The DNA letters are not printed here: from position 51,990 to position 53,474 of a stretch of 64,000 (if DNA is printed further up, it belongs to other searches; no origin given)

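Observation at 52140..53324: DegT-family enzyme with His in place of the PLP-binding Lys: signature of NDP-4-keto-6-deoxyhexose 3-dehydrases (3,6-dideoxyhexose pathway)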

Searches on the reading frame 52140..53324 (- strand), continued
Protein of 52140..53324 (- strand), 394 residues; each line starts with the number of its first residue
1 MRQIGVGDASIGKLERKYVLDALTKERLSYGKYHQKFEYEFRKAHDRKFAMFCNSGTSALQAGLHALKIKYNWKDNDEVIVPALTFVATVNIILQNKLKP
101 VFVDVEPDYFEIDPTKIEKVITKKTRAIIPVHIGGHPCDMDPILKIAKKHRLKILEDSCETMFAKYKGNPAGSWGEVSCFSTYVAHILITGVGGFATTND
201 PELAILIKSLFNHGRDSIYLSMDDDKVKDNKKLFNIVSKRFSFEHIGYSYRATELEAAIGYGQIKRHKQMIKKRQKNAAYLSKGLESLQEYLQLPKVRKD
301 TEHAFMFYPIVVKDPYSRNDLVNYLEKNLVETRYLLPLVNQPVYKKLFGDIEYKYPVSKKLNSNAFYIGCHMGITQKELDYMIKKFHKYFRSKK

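Call 24: search_protein_families(library=ncbifam, proteins=[L043:1575-2078:+, L043:2169-3236:+, L043:4442-5398:+, L043:5395-6177:+, L043:6194-7180:+, L080:9009-9977:+, L080:11255-12187:+, L080:12147-12917:+, L050:11178-12131:+, L020:6236-7318:+], max_evalue=1e-10)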
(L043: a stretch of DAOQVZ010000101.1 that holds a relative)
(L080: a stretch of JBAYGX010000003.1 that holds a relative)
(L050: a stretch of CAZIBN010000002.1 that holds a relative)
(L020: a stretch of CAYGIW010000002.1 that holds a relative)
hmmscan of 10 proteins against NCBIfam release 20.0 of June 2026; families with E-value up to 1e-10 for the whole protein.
L043:1575-2078:+ (167 aa): 1 family
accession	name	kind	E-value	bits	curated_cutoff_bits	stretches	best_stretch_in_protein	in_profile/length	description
NF047500.1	choline_R_CudC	equivalog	4e-14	52.8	218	1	3-141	2-140/171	choline uptake/conversion transcriptional regulator CudC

L043:2169-3236:+ (355 aa): 8 families
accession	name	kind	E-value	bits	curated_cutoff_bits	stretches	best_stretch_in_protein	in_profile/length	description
TIGR01472.1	gmd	equivalog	4.7e-152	506.1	415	1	11-330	2-341/342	GDP-mannose 4,6-dehydratase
TIGR01181.1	dTDP_gluc_dehyt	equivalog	4.6e-29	101.5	365.1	1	13-325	3-309/321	dTDP-glucose 4,6-dehydratase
TIGR04180.1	EDH_00030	hypoth_equivalog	2.3e-27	95.9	475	1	13-312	2-294/297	NAD-dependent 4,6-dehydratase LegB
TIGR02622.1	CDP_4_6_dhtase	equivalog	6.4e-24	84.7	278.45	1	9-179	4-172/352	CDP-glucose 4,6-dehydratase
TIGR01179.1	galE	equivalog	6.3e-21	74.6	262.3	1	12-182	2-166/332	UDP-glucose 4-epimerase GalE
NF007582.0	PRK10217.1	equivalog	8.5e-14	51.4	698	1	11-260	3-256/355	dTDP-glucose 4,6-dehydratase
NF043036.1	ErythonDh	equivalog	1.4e-12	47.5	325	1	11-176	2-164/321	D-erythronate dehydrogenase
NF007490.0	PRK10084.1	subfamily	2.5e-12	46.5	649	1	63-323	50-330/361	dTDP-glucose 4,6-dehydratase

L043:4442-5398:+ (318 aa): 5 families
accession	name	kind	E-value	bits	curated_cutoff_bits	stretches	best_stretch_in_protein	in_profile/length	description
NF047922.1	GDPFucSynFcl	equivalog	8e-83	278.4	500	1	8-314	2-304/308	GDP-L-fucose synthase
TIGR01181.1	dTDP_gluc_dehyt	equivalog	2.3e-19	69.7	365.1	1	46-314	58-314/321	dTDP-glucose 4,6-dehydratase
TIGR01179.1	galE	equivalog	3.5e-19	68.8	262.3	1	46-315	55-329/332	UDP-glucose 4-epimerase GalE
TIGR04180.1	EDH_00030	hypoth_equivalog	5.5e-16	58.5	475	1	58-273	66-267/297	NAD-dependent 4,6-dehydratase LegB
TIGR02197.1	heptose_epim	equivalog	3.1e-13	49.6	274.6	1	11-313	1-315/316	ADP-glyceromanno-heptose 6-epimerase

L043:5395-6177:+ (260 aa): 11 families
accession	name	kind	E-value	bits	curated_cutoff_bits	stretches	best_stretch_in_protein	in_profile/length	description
TIGR02623.1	G1P_cyt_trans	equivalog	2.9e-106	354.6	300.25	1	4-259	2-255/255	glucose-1-phosphate cytidylyltransferase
TIGR03992.1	Arch_glmU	subfamily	4.4e-28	98.3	292.1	2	4-70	2-68/393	bifunctional sugar-1-phosphate nucleotidylyltransferase/acetyltransferase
NF049965.1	GlMnHpPGnyltfHddC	equivalog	9.1e-24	84.3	300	1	5-68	3-66/221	D-glycero-D-manno-heptose 1-phosphate guanosyltransferase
NF041313.1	UDPGP_AglF_Halo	equivalog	4.6e-22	78.6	400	1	4-66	2-64/234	UTP--glucose-1-phosphate uridylyltransferase AglF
NF052502.1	man1P_GTase_Rv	exception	1.1e-20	73.9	440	1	5-240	3-221/352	mannose-1-phosphate guanylyltransferase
NF041173.1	Sug_nt_acttase_Thmprot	equivalog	1.7e-16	60.1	600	0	74-244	48-220/405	bifunctional sugar-1-phosphate nucleotidylyltransferase/acetyltransferase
NF045761.1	NAMPUrTaseMurU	equivalog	2.9e-16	60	250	1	4-243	2-221/226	N-acetylmuramate alpha-1-phosphate uridylyltransferase MurU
TIGR01208.1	rmlA_long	equivalog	1.4e-13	50.5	320.25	0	4-76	1-74/353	glucose-1-phosphate thymidylyltransferase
TIGR02091.1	glgC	equivalog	2.6e-13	49.8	424.9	1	5-237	3-247/364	glucose-1-phosphate adenylyltransferase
NF041135.1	IPPtranDIPPsyn_Thcocales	equivalog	2.8e-13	49.6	580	0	4-242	2-210/419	bifunctional L-myo-inositol-1-phosphate cytidylyltransferase/CDP-L-myo-inositol myo-inositolphosphotransferase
NF003670.0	PRK05293.1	equivalog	5.1e-12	45.4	470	1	6-238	8-247/382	glucose-1-phosphate adenylyltransferase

L043:6194-7180:+ (328 aa): 16 families
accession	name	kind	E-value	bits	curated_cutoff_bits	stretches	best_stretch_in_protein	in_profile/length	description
TIGR02622.1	CDP_4_6_dhtase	equivalog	1.4e-64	218.5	278.45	1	5-322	1-335/352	CDP-glucose 4,6-dehydratase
TIGR01181.1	dTDP_gluc_dehyt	equivalog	5.6e-52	176.8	365.1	1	10-321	1-315/321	dTDP-glucose 4,6-dehydratase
TIGR04180.1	EDH_00030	hypoth_equivalog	5.4e-42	143.9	475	1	11-305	1-297/297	NAD-dependent 4,6-dehydratase LegB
TIGR01179.1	galE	equivalog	4.5e-40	137.5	262.3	1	10-320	1-328/332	UDP-glucose 4-epimerase GalE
NF007490.0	PRK10084.1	subfamily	6.7e-30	104.3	649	1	10-325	2-342/361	dTDP-glucose 4,6-dehydratase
NF007956.0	PRK10675.1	subfamily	7e-29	101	394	1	10-163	2-160/338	UDP-glucose 4-epimerase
NF007582.0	PRK10217.1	equivalog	1.3e-28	100.1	698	1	9-320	2-334/355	dTDP-glucose 4,6-dehydratase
NF011728.1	PRK15181.1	equivalog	1e-24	87.2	760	1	8-319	15-339/348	Vi polysaccharide biosynthesis UDP-N-acetylglucosaminuronic acid C-4 epimerase TviC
TIGR02197.1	heptose_epim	equivalog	6.2e-19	68.3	274.6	1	11-319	1-315/316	ADP-glyceromanno-heptose 6-epimerase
NF042423.1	oxyalk_red_Shew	equivalog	6.6e-18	64.9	580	1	8-271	8-260/331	2-alkyl-3-oxoalkanoate reductase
NF047922.1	GDPFucSynFcl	equivalog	1e-16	61.3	500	1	7-321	1-305/308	GDP-L-fucose synthase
TIGR03466.1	HpnA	hypoth_equivalog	2.2e-16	59.6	367.65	0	10-189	2-176/327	hopanoid-associated sugar epimerase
NF008872.0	PRK11908.1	equivalog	4e-14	52.4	294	1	9-323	2-341/349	bifunctional UDP-4-keto-pentose/UDP-xylose synthase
NF042422.1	oxyalk_red_OleD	equivalog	6.5e-14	52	580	1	10-269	2-251/329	2-alkyl-3-oxoalkanoate reductase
NF043036.1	ErythonDh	equivalog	3.1e-13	49.6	325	1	10-167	2-163/321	D-erythronate dehydrogenase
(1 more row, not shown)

L080:9009-9977:+ (322 aa): 7 families
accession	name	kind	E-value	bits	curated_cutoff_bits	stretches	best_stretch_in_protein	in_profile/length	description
TIGR01472.1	gmd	equivalog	5.2e-138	459.9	415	1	3-316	2-340/342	GDP-mannose 4,6-dehydratase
TIGR04180.1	EDH_00030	hypoth_equivalog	6.8e-31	107.4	475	1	5-301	2-296/297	NAD-dependent 4,6-dehydratase LegB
TIGR01181.1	dTDP_gluc_dehyt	equivalog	3.8e-30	105.1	365.1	1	4-310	2-307/321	dTDP-glucose 4,6-dehydratase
TIGR02622.1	CDP_4_6_dhtase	equivalog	4.5e-24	85.2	278.45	1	3-165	6-172/352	CDP-glucose 4,6-dehydratase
TIGR01179.1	galE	equivalog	1.1e-23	83.6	262.3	1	5-162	3-160/332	UDP-glucose 4-epimerase GalE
NF007582.0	PRK10217.1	equivalog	6.6e-13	48.5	698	1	48-306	51-323/355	dTDP-glucose 4,6-dehydratase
NF007956.0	PRK10675.1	subfamily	1.1e-11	44.4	394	0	4-152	3-154/338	UDP-glucose 4-epimerase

L080:11255-12187:+ (310 aa): 17 families
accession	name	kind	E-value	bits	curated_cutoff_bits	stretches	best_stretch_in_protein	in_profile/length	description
TIGR01181.1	dTDP_gluc_dehyt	equivalog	1.5e-31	109.7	365.1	1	17-309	2-315/321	dTDP-glucose 4,6-dehydratase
TIGR02197.1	heptose_epim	equivalog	6.2e-31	107.7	274.6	1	17-260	1-262/316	ADP-glyceromanno-heptose 6-epimerase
TIGR01179.1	galE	equivalog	9e-30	103.6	262.3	1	17-307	2-327/332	UDP-glucose 4-epimerase GalE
TIGR04180.1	EDH_00030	hypoth_equivalog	7.4e-25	87.6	475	1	17-263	1-261/297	NAD-dependent 4,6-dehydratase LegB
NF008360.0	PRK11150.1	equivalog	1.1e-20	74.1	452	1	17-256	2-252/310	ADP-glyceromanno-heptose 6-epimerase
TIGR03466.1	HpnA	hypoth_equivalog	3.3e-18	65.6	367.65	1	17-294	3-282/327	hopanoid-associated sugar epimerase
NF007956.0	PRK10675.1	subfamily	4.7e-17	62.1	394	1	17-262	3-284/338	UDP-glucose 4-epimerase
NF007582.0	PRK10217.1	equivalog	6.1e-17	61.7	698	1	66-308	68-334/355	dTDP-glucose 4,6-dehydratase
NF007490.0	PRK10084.1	subfamily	2.7e-16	59.5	649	1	67-309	68-338/361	dTDP-glucose 4,6-dehydratase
TIGR01746.1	Thioester-redct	subfamily_domain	2.1e-13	50.3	213.35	0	67-182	84-201/371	thioester reductase domain-containing protein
NF042423.1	oxyalk_red_Shew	equivalog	3.4e-13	49.4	580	1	13-220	7-212/331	2-alkyl-3-oxoalkanoate reductase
TIGR01214.1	rmlD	equivalog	4.9e-13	48.8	224.05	1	17-263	2-231/285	dTDP-4-dehydrorhamnose reductase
NF047922.1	GDPFucSynFcl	equivalog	2.4e-12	47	500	1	14-308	2-304/308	GDP-L-fucose synthase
NF042422.1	oxyalk_red_OleD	equivalog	3e-12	46.5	580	1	17-231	3-217/329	2-alkyl-3-oxoalkanoate reductase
TIGR01777.1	yfcH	hypoth_equivalog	3.6e-12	46.4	207.35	1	17-257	1-240/292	TIGR01777 family oxidoreductase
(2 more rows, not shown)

L080:12147-12917:+ (256 aa): 7 families
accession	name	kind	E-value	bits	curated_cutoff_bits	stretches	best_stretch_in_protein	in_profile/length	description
TIGR04182.1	glyco_TIGR04182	equivalog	5e-23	81.9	325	1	21-227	3-196/293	S-layer glycoprotein N-glycosyltransferase AglJ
NF047588.1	GlcsyltransPgfSStrep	equivalog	3.6e-17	62.6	500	1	19-187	2-167/308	glycosyltransferase PgfS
NF007986.1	PRK10714.1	equivalog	2.8e-16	59.4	529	1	18-236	6-215/316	undecaprenyl-phosphate 4-deoxy-4-formamido-L-arabinose transferase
NF041391.1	DPhHxTase_Halo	equivalog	4e-16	58.6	375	1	26-225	3-187/213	dolichyl-phosphate hexose transferase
NF058614.1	PPMAGASynPpgS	equivalog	1.4e-14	54.1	370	1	21-219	3-194/226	polyprenyl-phospho-N-acetylgalactosaminyl synthase PpgS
TIGR03937.1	PgaC_IcaA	equivalog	5.3e-14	52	422.3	1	8-112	35-137/407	poly-beta-1,6-N-acetyl-D-glucosamine synthase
TIGR03469.1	HpnB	hypoth_equivalog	1.1e-12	47.7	379.25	1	7-129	33-164/386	hopene-associated glycosyltransferase HpnB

L050:11178-12131:+ (317 aa): 7 families
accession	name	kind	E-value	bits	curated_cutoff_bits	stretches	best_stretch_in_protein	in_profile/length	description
NF007482.0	PRK10073.1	equivalog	1.4e-19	70.3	423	1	2-100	6-105/334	glycosyltransferase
TIGR03965.1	mycofact_glyco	equivalog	7.2e-17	61.4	280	1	2-113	74-187/467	mycofactocin biosynthesis glycosyltransferase MftF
NF041875.1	EPS_EpsD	equivalog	4.2e-16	59.3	370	1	4-131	1-131/325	exopolysaccharide biosynthesis glycosyltransferase EpsD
NF047683.1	TeichurnBiosyTuaG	equivalog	4e-15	56.1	400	1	3-106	7-112/252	teichuronic acid biosynthesis protein TuaG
TIGR03937.1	PgaC_IcaA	equivalog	7e-13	48.3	422.3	1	2-111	45-157/407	poly-beta-1,6-N-acetyl-D-glucosamine synthase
NF050050.1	ProtGlycPglI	equivalog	2.2e-12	47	500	1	1-122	1-125/306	GalNAc(5)-diNAcBac-PP-undecaprenol beta-1,3-glucosyltransferase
TIGR04283.1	glyco_like_mftF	equivalog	3.3e-11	43.2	182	1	4-110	1-102/221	TIGR04283 family arsenosugar biosynthesis glycosyltransferase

L020:6236-7318:+ (360 aa): 7 families
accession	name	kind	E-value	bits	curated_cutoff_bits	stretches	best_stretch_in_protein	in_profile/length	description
TIGR01472.1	gmd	equivalog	3.9e-160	532.6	415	1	7-327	1-340/342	GDP-mannose 4,6-dehydratase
TIGR04180.1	EDH_00030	hypoth_equivalog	8.5e-31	107.1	475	1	10-312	2-296/297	NAD-dependent 4,6-dehydratase LegB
TIGR01181.1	dTDP_gluc_dehyt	equivalog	7.7e-27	94.2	365.1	1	59-322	49-308/321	dTDP-glucose 4,6-dehydratase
TIGR02622.1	CDP_4_6_dhtase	equivalog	1.3e-22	80.4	278.45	1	7-177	5-172/352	CDP-glucose 4,6-dehydratase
TIGR01179.1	galE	equivalog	1.5e-20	73.3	262.3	1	10-176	3-162/332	UDP-glucose 4-epimerase GalE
NF007582.0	PRK10217.1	equivalog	1.4e-15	57.3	698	1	61-244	52-241/355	dTDP-glucose 4,6-dehydratase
NF007490.0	PRK10084.1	subfamily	1.2e-12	47.5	649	1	61-322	51-331/361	dTDP-glucose 4,6-dehydratase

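Call 41: predict_structure(alignment_id=A1)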
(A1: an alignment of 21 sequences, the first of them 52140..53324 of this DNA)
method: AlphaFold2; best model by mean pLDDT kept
length: 394 residues; sequences in the alignment: 21
mean_pLDDT: 85.3   pTM: 0.84
mean pLDDT of the five models: 85.3, 84.9, 84.3, 84.0, 81.2
residues with pLDDT >= 90: 200; 70-90: 141; 50-70: 37; < 50: 16
segments of 3 or more residues with pLDDT < 50: 185-191, 215-222
pLDDT, mean of each block of 10 residues (from residue 1): 80 87 81 89 92 87 95 98 85 93 93 95 97 87 97 91 86 93 48 82 87 54 58 55 57 82 85 92 97 92 88 95 97 77 82 91 91 93 98 88
secondary structure, 60 per line:
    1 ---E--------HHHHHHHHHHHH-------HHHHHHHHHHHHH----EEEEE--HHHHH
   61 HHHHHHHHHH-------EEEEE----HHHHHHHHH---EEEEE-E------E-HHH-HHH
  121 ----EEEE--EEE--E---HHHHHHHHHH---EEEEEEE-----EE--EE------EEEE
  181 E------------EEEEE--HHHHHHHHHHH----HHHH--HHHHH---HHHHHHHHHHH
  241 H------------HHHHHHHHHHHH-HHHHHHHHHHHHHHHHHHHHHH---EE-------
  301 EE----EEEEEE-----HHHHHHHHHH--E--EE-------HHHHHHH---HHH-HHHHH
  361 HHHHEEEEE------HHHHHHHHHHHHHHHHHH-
elements in order: H13-24 H32-44 E49-53 H56-70 E78-82 H87-95 E99-103 E125-128 E131-133 H140-149 E153-159 E177-181 E194-198 H201-211 H216-219 H222-226 H230-241 H254-265 H267-288 E307-312 H318-327 H342-348 H356-364 E365-369 H376-393
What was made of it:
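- The AlphaFold model is least confident exactly at the His loop (185-191) and at the insertion (215-222) (call 41).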

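Call 45: fold_search(model_id=the predicted structure, library=pdb)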
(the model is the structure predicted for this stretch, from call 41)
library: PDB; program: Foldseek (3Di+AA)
matches with E <= 10: 1934; with E <= 0.001: 1564
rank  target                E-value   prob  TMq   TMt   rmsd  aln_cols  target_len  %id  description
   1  3bn1_A                3.1e-34  1.00  0.85  0.91   3.0       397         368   29  Crystal structure of GDP-perosamine synthase (released 2008-03-18)
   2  7b0m                  5.2e-34  1.00  0.83  0.88   2.9       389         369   32  Sugar transaminase from a metagenome collected from troll oil field production water (released 2021-12-01)
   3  3bn1_C                7.0e-34  1.00  0.86  0.92   2.9       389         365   30  Crystal structure of GDP-perosamine synthase (released 2008-03-18)
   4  3dr4_A                7.4e-34  1.00  0.84  0.91   3.1       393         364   29  GDP-perosamine synthase K186A mutant from Caulobacter crescentus with bound sugar ligand (released 2008-10-14)
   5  3dr4_C                8.8e-34  1.00  0.86  0.92   3.0       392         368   30  GDP-perosamine synthase K186A mutant from Caulobacter crescentus with bound sugar ligand (released 2008-10-14)
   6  3dr4_B                1.1e-33  1.00  0.84  0.90   3.1       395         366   29  GDP-perosamine synthase K186A mutant from Caulobacter crescentus with bound sugar ligand (released 2008-10-14)
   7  3dr4_D                2.5e-33  1.00  0.84  0.90   3.1       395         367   29  GDP-perosamine synthase K186A mutant from Caulobacter crescentus with bound sugar ligand (released 2008-10-14)
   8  3dr7_B                6.3e-33  1.00  0.85  0.91   3.1       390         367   30  GDP-perosamine synthase from Caulobacter crescentus with bound GDP-3-deoxyperosamine (released 2008-10-14)
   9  3bn1_D                1.3e-32  1.00  0.84  0.91   3.0       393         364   29  Crystal structure of GDP-perosamine synthase (released 2008-03-18)
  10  3bcx_A                1.9e-32  1.00  0.87  0.82   4.8       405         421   29  E1 Dehydrase (released 2007-11-27)
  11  7b0d_A                6.7e-32  1.00  0.83  0.88   2.8       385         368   29  Sugar transaminase from Archaeoglobus veneficus (released 2021-12-01)
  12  3bb8_A                7.5e-32  1.00  0.87  0.82   4.7       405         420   29  E1 Dehydrase H220K Mutant (released 2008-09-16)
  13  3bcx_B                1.0e-31  1.00  0.87  0.82   4.3       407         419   29  E1 Dehydrase (released 2007-11-27)
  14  4oca                  2.1e-31  1.00  0.85  0.92   2.7       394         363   25  Cryatal structure of ArnB K188A complexted with PLP and UDP-Ara4N (released 2014-03-12)
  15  3gr9_F                9.5e-31  1.00  0.84  0.86   4.7       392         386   26  Crystal structure of ColD H188K S187N (released 2009-06-16)
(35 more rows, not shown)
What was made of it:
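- Tried and rejected: Perosamine synthase, E1, ColD, ArnB and WecE all give TM 0.8-0.9 (calls 41, 45).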
